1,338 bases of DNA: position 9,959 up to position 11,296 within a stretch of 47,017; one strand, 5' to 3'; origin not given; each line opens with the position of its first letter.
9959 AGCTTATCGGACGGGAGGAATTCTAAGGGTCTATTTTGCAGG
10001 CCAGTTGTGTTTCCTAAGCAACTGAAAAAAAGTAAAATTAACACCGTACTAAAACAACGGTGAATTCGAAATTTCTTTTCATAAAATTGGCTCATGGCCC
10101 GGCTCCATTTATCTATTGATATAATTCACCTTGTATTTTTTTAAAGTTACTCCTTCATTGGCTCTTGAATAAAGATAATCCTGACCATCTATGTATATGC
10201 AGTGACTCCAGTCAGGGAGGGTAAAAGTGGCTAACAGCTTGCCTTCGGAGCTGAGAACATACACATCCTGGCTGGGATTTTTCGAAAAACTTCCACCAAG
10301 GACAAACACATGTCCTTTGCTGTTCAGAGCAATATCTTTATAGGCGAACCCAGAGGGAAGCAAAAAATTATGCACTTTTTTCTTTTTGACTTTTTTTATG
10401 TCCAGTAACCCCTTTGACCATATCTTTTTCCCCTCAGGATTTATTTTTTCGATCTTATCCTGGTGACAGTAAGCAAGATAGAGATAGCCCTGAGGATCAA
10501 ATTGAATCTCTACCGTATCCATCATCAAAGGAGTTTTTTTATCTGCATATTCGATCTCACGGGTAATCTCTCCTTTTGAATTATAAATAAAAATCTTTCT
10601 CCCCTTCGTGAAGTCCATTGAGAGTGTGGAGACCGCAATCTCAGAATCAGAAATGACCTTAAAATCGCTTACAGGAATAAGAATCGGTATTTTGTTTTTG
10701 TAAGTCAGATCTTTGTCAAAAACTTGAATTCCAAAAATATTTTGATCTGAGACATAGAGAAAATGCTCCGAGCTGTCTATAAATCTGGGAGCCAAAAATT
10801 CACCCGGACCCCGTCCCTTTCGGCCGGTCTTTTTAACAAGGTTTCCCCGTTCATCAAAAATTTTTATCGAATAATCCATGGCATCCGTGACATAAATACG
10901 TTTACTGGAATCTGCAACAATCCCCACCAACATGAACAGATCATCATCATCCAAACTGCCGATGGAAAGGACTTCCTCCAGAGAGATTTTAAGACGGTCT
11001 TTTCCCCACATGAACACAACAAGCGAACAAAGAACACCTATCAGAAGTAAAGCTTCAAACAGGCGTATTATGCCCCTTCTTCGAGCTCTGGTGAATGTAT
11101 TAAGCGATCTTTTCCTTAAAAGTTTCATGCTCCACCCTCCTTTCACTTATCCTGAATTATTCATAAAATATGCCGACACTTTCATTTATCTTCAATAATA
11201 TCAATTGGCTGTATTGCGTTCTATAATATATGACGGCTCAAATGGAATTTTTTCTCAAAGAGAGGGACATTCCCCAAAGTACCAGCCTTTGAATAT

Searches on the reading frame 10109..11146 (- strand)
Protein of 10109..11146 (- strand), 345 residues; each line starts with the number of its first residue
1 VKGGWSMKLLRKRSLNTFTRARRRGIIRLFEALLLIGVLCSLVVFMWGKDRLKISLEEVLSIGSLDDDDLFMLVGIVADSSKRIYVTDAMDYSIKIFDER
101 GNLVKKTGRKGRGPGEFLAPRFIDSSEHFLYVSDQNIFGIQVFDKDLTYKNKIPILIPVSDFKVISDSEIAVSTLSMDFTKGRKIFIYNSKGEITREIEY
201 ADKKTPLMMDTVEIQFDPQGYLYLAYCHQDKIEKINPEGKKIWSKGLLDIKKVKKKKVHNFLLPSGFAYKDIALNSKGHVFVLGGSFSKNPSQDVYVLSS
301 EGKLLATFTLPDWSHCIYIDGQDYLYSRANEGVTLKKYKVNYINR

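Call 14: search_protein_families(library=pfam, proteins=[window:10109-11146:-])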
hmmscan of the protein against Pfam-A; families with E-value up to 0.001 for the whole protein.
window:10109-11146:- (345 aa): 1 family
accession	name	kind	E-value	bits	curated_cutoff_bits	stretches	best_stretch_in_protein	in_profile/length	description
PF17170.10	DUF5128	-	2.1e-10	40.7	22.9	1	67-218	39-196/321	6-bladed beta-propeller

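Call 15: search_protein_families(library=ncbifam, proteins=[window:10109-11146:-], max_evalue=0.01)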
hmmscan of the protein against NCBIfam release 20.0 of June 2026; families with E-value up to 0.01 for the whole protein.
window:10109-11146:- (345 aa): 1 family
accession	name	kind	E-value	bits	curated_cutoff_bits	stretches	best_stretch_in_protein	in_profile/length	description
NF035926.1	scyF_NHL_VPEP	equivalog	5.4e-15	55.4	350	2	66-146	147-229/376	scytonemin biosynthesis PEP-CTERM protein ScyF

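Call 24: find_homologous_proteins(query=window:10109-11146:-, max_evalue=0.001)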
Query window:10109-11146:- (345 aa): 456 proteins with E <= 0.001 among 3640 candidates; the best 120 are listed.
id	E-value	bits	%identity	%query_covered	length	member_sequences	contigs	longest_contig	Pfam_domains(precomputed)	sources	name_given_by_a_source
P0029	5.5e-207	705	93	98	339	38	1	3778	PF17170.11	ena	-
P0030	3.7e-132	459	68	90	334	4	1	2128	PF17170.11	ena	-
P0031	1.5e-131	457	64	93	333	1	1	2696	PF17170.11,PF18975.7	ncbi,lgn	-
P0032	3.9e-131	455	67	90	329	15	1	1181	PF17170.11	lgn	-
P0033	4.5e-130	452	63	96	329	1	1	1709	PF17170.11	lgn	-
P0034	7.8e-130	451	66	90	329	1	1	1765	PF17170.11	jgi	-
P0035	1.3e-129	450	66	90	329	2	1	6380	PF17170.11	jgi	-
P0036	2.1e-129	450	67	89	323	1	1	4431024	PF17170.11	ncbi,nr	ncbi:MAG: 6-bladed beta-propeller [Candidatus Aminicenantes bacterium]|nr:MAG: 6-bladed beta-propell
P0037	3.2e-128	446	65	91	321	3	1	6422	PF17170.11,PF15869.12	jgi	jgi:outer membrane protein assembly factor BamB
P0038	1.9e-127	443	66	90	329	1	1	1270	PF17170.11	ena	-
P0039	1.5e-126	440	65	90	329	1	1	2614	PF17170.11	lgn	-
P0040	1.3e-125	437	63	92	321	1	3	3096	PF17170.11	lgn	-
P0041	3.5e-125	436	64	90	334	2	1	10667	PF17170.11,PF18975.7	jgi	jgi:hypothetical protein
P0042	4.4e-124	432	63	90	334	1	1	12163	PF17170.11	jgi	jgi:hypothetical protein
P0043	4.8e-124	432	61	93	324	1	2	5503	PF17170.11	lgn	-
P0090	1.9e-113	397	63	84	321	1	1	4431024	PF17170.11,PF15869.12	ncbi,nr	ncbi:MAG: NHL repeat-containing protein [Candidatus Aminicenantes bacterium]|nr:MAG: NHL repeat-cont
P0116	2.6e-110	387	60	86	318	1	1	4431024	PF17170.11,PF18975.7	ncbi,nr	ncbi:MAG: NHL repeat-containing protein [Candidatus Aminicenantes bacterium]|nr:MAG: NHL repeat-cont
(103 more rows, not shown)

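Call 27: find_encoding_contigs(protein=P0036, flank=10000, max_places=3)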
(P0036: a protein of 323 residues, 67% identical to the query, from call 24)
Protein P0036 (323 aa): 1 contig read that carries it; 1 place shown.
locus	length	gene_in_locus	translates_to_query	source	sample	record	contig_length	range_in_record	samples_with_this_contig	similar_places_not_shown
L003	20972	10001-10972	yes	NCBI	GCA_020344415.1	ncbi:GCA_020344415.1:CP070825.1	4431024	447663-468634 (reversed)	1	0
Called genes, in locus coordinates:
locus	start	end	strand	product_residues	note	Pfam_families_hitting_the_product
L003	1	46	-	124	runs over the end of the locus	PF00392:GntR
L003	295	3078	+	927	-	PF00069:Pkinase, PF01636:APH (faint), PF03109:ABC1 (weak), PF07714:PK_Tyr_Ser-Thr, PF07719:TPR_2 (faint), PF13428:TPR_14 (faint), PF13414:TPR_11 (weak), PF13432:TPR_16 (weak), +5 more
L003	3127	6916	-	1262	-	PF06739:SBBP (faint), PF19116:DUF5801 (faint), PF05345:He_PIG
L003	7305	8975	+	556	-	PF17391:Urocanase_N, PF01175:Urocanase, PF17392:Urocanase_C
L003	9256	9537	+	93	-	-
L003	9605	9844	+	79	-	-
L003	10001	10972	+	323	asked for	PF17170:DUF5128 (weak)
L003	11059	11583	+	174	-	-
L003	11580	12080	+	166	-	-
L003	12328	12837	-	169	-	PF07238:PilZ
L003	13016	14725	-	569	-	PF00515:TPR_1 (faint), PF04733:Coatomer_E (faint), PF13174:TPR_6 (faint), PF13428:TPR_14 (faint), PF21033:RMD1-3 (faint), PF14559:TPR_19 (weak), PF13414:TPR_11 (weak), PF13431:TPR_17 (weak), +11 more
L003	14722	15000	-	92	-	PF12773:DZR (weak), PF13240:Zn_Ribbon_1 (weak)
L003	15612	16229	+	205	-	PF04542:Sigma70_r2, PF08281:Sigma70_r4_2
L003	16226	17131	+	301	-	-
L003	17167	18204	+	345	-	PF01618:MotA_ExbB (faint)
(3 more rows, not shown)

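Call 28: find_encoding_contigs(protein=P0090, flank=10000, max_places=3)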
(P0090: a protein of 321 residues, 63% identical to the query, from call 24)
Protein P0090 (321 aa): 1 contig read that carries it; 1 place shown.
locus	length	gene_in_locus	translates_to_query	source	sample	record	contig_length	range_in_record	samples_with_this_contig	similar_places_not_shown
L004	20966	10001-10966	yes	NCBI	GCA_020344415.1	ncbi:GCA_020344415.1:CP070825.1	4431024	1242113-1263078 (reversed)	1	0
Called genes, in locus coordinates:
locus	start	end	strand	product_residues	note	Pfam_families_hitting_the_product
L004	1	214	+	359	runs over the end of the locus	-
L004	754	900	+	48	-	-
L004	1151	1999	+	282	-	PF20244:DUF6599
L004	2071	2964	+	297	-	PF04015:DUF362 (weak)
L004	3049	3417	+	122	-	PF09723:Zn_ribbon_8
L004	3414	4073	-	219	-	PF01168:Ala_racemase_N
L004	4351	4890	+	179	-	PF10050:DUF2284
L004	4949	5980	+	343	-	PF01966:HD, PF13286:HD_assoc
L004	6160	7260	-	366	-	PF03130:HEAT_PBS (faint), PF13646:HEAT_2 (weak), PF02985:HEAT (faint), PF13646:HEAT_2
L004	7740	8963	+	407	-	PF00535:Glycos_transf_2 (weak)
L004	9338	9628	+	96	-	-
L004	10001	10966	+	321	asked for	PF17170:DUF5128, PF15869:TolB_like (weak)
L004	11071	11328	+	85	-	-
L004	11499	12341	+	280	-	PF04909:Amidohydro_2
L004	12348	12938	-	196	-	PF03767:Acid_phosphat_B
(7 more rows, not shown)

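Call 29: find_encoding_contigs(protein=P0116, flank=10000, max_places=3)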
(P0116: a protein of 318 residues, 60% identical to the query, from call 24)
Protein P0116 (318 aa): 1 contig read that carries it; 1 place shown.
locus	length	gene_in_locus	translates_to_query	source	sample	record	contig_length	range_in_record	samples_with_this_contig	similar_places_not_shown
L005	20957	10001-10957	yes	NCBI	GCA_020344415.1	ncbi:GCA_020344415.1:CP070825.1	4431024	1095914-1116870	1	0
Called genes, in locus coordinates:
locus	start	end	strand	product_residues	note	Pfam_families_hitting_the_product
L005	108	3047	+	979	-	PF14870:PSII_BNR (faint), PF02012:BNR (faint), PF15902:Sortilin-Vps10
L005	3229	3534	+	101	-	-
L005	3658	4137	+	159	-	PF03073:TspO_MBR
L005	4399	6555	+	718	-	PF10459:Peptidase_S46, PF00089:Trypsin (faint), PF13365:Trypsin_2 (faint)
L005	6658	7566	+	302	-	PF01370:Epimerase, PF13460:NAD_binding_10, PF16363:GDP_Man_Dehyd (weak), PF08338:DUF1731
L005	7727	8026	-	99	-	-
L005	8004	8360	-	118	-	-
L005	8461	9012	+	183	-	-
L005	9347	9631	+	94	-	-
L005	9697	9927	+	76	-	-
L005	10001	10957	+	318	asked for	PF17170:DUF5128 (weak), PF18975:DUF5711 (weak)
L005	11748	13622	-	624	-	PF00270:DEAD (weak), PF04851:ResIII (faint), PF06733:DEAD_2, PF06777:HBB, PF13307:Helicase_C_2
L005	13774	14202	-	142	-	PF19479:DUF6015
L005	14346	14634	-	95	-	PF02006:PPS_PS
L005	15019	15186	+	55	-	PF15919:HicB_lk_antitox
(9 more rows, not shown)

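Call 33: find_related_loci(query=A3, collection=genome_contigs, flank=4000)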
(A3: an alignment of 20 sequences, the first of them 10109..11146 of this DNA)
Query A3 (345 aa) in genome_contigs; peptide patterns used: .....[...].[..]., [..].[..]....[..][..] (x = any residue, [..] = any of these).
153 stretches matched a pattern; 84 encode a relative of the query (tblastn E <= 1e-3); the best 80 are kept; 78 distinct loci.
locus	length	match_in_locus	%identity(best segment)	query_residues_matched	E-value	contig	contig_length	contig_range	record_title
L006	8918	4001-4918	67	38-344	7e-133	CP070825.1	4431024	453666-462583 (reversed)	MAG: Candidatus Aminicenantes bacterium isolate bin112 chromosome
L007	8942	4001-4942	64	29-344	3e-128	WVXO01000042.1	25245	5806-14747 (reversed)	MAG: Candidatus Aminicenantes bacterium isolate CS1-C017 C_merged_R1_(paired)_contig_18597, whole genome shotgun sequenc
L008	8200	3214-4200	60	13-343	6e-128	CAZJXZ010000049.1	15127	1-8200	MAG TPA_asm: uncultured Eubacteriales bacterium isolate binchicken_co383_20 genome assembly, contig: NODE_1167_length_15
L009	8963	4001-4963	61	22-343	1e-124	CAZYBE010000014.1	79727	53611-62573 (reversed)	MAG TPA_asm: uncultured Eubacteriales bacterium isolate binchicken_co376_124 genome assembly, contig: NODE_206_length_79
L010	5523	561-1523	58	24-343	3e-122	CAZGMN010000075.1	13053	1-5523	MAG TPA_asm: uncultured Eubacteriales bacterium isolate SRP098346_co1_441 genome assembly, contig: NODE_5620_length_1305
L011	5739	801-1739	58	28-342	7e-120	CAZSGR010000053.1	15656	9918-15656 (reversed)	MAG TPA_asm: uncultured Eubacteriales bacterium isolate SRP068000_co2_13 genome assembly, contig: NODE_3324_length_15656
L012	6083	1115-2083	61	23-343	4e-119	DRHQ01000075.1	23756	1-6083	MAG TPA_asm: Candidatus Aminicenantes bacterium isolate HyVt-373 HyVt-373_k145_480268, whole genome shotgun sequence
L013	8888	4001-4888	62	46-343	2e-118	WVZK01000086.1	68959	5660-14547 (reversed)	MAG: Candidatus Aminicenantes bacterium isolate CS4-C017 C_merged_R1_(paired)_contig_32175, whole genome shotgun sequenc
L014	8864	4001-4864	63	53-342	1e-117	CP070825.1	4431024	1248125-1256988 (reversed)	MAG: Candidatus Aminicenantes bacterium isolate bin112 chromosome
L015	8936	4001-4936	60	28-342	2e-115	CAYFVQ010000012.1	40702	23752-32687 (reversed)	MAG TPA_asm: uncultured Eubacteriales bacterium isolate ERP108616_co1_206 genome assembly, contig: k119_1488592, whole g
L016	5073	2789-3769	54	14-345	9e-116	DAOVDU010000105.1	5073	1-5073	MAG TPA_asm: Candidatus Aminicenantes bacterium isolate CSMAG_1065 CSMAG_1065_k141_1557688_length_5073_cov_25.3072, whol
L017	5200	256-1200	58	29-345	3e-114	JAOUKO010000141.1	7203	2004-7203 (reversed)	MAG: Candidatus Aminicenantes bacterium isolate 8_1_Jan_SF_Bin49 8_1_Jan_SF_Bin49_scaffold_6602_c1, whole genome shotgun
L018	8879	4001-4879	60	48-342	3e-114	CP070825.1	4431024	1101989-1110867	MAG: Candidatus Aminicenantes bacterium isolate bin112 chromosome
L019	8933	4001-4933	56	28-340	6e-112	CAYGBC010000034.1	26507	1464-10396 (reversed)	MAG TPA_asm: uncultured Eubacteriales bacterium isolate ERP108616_co1_418 genome assembly, contig: k119_989459, whole ge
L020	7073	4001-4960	55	23-342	6e-112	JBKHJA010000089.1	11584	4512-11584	MAG: Candidatus Aminicenantes bacterium isolate D4M11_12 NODE_3242_length_11584_cov_18.939370, whole genome shotgun sequ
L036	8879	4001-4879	52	48-342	8e-99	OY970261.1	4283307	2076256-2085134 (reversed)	MAG: Candidatus Aminicenantes bacterium isolate MFD04408.bin.1.29 genome assembly, chromosome: 1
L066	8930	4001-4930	42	35-345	2e-77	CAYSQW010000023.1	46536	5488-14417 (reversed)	MAG TPA_asm: uncultured Eubacteriales bacterium isolate binchicken_co334_31 genome assembly, contig: NODE_1168_length_46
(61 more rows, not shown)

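Call 69: search_solved_structures(query=A3, max_evalue=0.01)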
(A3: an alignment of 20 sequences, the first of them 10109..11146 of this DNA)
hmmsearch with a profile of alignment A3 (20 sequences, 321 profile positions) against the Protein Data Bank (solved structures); distinct sequences matched with E-value up to 0.01: 16.
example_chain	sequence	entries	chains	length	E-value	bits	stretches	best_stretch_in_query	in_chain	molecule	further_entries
6d69_A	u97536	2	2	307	1e-27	100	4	47-124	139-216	NHL Repeat Region of D. melanogaster Thin | Thin, isoform D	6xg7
7qrv_A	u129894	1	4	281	4.8e-22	81.4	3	56-131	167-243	Tripartite motif-containing protein 2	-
7b2r_A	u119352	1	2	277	4.8e-22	81.4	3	56-131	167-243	Tripartite motif-containing protein 2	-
7b96_A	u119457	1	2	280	5.2e-22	81.3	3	56-131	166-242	Isoform 2 of Tripartite motif-containing protein 2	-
7qrw_A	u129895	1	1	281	3.5e-21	78.6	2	54-132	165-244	Isoform 4 of Tripartite motif-containing protein 3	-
7qrx_A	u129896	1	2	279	4.6e-19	71.6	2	45-122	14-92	E3 ubiquitin-protein ligase TRIM71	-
9jur_A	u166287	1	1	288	5.2e-19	71.5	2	45-122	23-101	E3 ubiquitin-protein ligase TRIM71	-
8j72_A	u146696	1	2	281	3.4e-18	68.8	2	48-121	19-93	E3 ubiquitin-protein ligase TRIM71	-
6fpt_A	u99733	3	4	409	5e-17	64.9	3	48-127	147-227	E3 ubiquitin-protein ligase TRIM71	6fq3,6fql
4zlr_A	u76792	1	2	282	5.1e-11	45.2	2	52-176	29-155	Brain tumor protein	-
1q7f_A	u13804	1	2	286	5.3e-11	45.2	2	52-176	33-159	brain tumor CG10719-PA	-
5ex7_A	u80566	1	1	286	5.6e-11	45.1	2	52-176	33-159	Brain tumor protein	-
4raa_A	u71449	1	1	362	8.6e-08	34.6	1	24-132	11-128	Putative exported protein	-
7nyq_A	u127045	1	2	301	3.8e-06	29.2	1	59-178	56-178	Meiotic P26, isoform C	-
6qsd_A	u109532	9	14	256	0.0067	18.5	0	52-67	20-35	Pizza6S | Pizza6-S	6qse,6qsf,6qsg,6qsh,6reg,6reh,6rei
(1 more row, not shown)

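Call 70: search_protein_families(library=padloc, proteins=[window:10109-11146:-], max_evalue=0.1)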
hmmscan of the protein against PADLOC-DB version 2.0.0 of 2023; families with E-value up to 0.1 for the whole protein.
window:10109-11146:- (345 aa): 0 families

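Call 73: search_protein_families(library=pfam, proteins=[L036:1253-3130:+, L066:1559-3208:+], max_evalue=0.00001)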
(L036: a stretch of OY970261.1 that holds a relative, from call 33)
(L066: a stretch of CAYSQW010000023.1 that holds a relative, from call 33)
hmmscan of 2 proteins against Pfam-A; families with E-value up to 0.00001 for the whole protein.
L036:1253-3130:+ (626 aa): 3 families
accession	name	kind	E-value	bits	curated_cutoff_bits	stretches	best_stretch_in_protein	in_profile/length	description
PF01175.24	Urocanase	-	1e-93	313.2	23.2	1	209-417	1-209/209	Urocanase Rossmann-like domain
PF17392.7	Urocanase_C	-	2.1e-93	311.6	23.6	1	420-614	1-195/196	Urocanase C-terminal domain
PF17391.7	Urocanase_N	-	5.3e-61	204.5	23.2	1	80-206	1-127/127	Urocanase N-terminal domain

L066:1559-3208:+ (550 aa): 2 families
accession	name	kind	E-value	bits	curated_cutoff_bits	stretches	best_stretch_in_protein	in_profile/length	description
PF00749.27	tRNA-synt_1c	-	1.9e-95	319.9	23.4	1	76-382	2-314/314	tRNA synthetases class I (E and Q), catalytic domain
PF19269.4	Anticodon_2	-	2.8e-27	96.3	23.6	1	410-541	9-138/141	Anticodon binding domain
